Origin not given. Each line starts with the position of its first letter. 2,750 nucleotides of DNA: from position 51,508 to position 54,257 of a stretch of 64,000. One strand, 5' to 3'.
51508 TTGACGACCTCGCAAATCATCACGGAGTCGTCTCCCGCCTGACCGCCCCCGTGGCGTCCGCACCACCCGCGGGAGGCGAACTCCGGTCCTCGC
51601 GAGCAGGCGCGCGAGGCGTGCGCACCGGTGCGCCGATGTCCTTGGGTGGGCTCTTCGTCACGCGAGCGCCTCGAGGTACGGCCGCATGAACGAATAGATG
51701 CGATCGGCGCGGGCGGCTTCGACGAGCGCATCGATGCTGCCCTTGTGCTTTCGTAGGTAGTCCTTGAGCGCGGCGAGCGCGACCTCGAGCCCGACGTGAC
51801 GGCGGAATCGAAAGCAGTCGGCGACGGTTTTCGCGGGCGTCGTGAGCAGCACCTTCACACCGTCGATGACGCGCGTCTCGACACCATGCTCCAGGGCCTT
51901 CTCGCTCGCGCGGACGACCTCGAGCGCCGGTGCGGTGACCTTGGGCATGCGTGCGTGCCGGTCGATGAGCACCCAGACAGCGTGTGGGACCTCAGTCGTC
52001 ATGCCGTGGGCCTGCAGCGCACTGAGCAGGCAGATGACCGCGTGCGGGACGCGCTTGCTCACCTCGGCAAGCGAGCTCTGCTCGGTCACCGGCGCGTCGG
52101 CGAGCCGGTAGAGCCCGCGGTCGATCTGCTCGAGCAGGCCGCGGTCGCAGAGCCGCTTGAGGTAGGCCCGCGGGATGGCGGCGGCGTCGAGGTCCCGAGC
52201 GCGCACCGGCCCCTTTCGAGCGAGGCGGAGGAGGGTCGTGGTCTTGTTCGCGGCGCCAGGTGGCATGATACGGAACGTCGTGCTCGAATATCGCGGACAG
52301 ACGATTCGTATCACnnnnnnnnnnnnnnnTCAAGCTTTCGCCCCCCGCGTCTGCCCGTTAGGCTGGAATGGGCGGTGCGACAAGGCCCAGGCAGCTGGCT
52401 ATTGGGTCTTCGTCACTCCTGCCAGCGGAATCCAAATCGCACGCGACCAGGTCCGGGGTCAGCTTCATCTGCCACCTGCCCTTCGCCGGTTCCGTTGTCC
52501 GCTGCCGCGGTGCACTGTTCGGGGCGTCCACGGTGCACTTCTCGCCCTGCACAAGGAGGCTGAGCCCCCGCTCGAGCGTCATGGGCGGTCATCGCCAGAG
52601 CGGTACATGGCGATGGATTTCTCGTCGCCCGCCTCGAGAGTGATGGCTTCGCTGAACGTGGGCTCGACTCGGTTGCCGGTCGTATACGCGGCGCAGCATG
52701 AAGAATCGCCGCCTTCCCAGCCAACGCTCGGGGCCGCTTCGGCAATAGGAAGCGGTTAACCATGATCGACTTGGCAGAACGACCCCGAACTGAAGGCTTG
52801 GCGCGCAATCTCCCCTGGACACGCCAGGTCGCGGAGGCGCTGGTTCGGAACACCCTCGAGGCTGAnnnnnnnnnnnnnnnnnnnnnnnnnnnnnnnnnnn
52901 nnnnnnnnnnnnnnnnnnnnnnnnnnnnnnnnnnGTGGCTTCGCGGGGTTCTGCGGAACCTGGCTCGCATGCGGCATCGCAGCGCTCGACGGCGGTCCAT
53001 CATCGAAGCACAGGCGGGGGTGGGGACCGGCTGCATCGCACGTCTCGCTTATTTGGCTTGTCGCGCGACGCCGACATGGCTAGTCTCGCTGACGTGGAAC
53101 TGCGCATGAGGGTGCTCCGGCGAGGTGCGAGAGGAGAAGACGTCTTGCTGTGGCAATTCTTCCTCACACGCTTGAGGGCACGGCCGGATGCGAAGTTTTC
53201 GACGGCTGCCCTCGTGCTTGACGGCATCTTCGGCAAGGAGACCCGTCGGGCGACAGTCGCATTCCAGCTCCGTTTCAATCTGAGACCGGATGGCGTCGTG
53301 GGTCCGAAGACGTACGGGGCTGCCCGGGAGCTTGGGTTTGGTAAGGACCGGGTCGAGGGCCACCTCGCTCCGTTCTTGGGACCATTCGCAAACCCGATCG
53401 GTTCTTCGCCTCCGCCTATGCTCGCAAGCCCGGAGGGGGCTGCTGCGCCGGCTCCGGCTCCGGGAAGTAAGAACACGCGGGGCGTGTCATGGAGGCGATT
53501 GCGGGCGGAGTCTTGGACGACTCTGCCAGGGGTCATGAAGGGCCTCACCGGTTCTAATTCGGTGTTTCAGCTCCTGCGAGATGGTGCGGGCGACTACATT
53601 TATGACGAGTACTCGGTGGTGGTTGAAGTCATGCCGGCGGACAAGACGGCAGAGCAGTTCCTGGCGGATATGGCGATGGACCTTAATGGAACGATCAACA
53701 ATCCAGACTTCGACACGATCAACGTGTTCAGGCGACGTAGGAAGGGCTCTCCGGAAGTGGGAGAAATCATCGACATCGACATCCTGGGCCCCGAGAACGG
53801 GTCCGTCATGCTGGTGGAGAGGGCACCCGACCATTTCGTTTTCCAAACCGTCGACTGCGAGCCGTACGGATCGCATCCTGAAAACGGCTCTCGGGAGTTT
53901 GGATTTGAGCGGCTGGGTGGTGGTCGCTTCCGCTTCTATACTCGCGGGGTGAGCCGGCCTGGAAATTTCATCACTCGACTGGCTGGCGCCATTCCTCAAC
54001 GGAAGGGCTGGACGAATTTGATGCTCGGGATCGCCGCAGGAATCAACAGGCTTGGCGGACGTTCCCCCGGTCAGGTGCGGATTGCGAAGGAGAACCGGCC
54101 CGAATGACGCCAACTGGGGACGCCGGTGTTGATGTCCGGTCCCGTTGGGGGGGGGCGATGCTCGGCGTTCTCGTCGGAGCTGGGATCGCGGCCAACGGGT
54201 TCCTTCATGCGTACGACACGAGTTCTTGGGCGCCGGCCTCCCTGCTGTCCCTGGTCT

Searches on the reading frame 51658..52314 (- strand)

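Call 19: search_protein_families(library=pfam, proteins=[window:51658-52314:-], max_evalue=0.01)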
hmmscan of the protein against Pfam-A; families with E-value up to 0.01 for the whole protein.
window:51658-52314:- (218 aa): 3 families
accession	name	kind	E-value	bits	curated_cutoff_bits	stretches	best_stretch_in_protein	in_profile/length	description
PF13338.12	AbiEi_4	-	9.9e-12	45.2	25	1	28-72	3-49/49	Transcriptional regulator, AbiEi antitoxin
PF17194.10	AbiEi_3_N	-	1.6e-05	25.3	26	1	29-109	9-91/93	Transcriptional regulator, AbiEi antitoxin N-terminal domain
PF09407.15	AbiEi_1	-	0.0048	17.6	22.2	1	77-205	3-129/142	AbiEi antitoxin C-terminal domain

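Call 68: search_protein_families(library=padloc, proteins=[window:51658-52314:-], max_evalue=0.01)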
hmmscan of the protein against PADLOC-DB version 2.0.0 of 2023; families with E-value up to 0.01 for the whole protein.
window:51658-52314:- (218 aa): 37 families (the best 25 are shown)
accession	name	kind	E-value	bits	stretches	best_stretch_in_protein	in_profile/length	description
PDLC02283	AbiEi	-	1.6e-74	248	1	28-217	10-200/201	AbiEi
PDLC02265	AbiEi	-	3.5e-73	243.6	1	30-217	10-197/198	AbiEi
PDLC02225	AbiEi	-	1.8e-55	185.8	1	27-217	9-194/198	AbiEi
PDLC02239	AbiEi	-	3.2e-38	129.4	1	43-217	18-193/195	AbiEi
PDLC02275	AbiEi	-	2.4e-29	100.7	1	39-217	15-183/184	AbiEi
PDLC02245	AbiEi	-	1e-24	85.3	1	49-217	25-193/194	AbiEi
PDLC02248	AbiEi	-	8.2e-22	75.9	1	35-203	16-183/198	AbiEi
PDLC02228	AbiEi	-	4.8e-19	66.5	1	17-186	23-177/216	AbiEi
PDLC02254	AbiEi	-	2.5e-18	64.5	1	24-199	5-179/197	AbiEi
PDLC02263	AbiEi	-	1.1e-17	62.7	1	34-217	61-244/244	AbiEi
PDLC02267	AbiEi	-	8.6e-17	59.4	1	49-175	38-159/252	AbiEi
PDLC02249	AbiEi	-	3.2e-13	47.8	1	34-202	16-174/184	AbiEi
PDLC02276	AbiEi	-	1.5e-10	39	1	42-169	27-158/270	AbiEi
PDLC02260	AbiEi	-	1.7e-09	35.6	1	33-135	14-116/131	AbiEi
PDLC02238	AbiEi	-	3e-09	34.9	1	52-188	18-147/180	AbiEi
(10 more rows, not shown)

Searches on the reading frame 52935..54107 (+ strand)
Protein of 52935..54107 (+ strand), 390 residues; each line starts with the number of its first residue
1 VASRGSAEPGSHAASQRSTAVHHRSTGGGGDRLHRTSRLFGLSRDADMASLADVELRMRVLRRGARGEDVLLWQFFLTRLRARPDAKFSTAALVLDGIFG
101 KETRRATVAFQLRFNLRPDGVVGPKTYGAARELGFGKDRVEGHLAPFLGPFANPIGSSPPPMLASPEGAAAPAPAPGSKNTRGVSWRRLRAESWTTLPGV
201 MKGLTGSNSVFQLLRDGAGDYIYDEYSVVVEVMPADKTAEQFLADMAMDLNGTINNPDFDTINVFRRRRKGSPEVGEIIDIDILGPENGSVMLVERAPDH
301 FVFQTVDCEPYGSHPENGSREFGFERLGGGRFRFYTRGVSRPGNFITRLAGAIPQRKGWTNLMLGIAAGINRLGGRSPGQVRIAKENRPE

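Call 19: search_protein_families(library=pfam, proteins=[window:52935-54107:+], max_evalue=0.01)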
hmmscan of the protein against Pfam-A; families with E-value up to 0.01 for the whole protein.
window:52935-54107:+ (390 aa): 1 family
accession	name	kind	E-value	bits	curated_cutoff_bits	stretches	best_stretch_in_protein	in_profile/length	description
PF01471.23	PG_binding_1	-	2.6e-08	34.4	23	1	94-128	21-55/57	Putative peptidoglycan binding domain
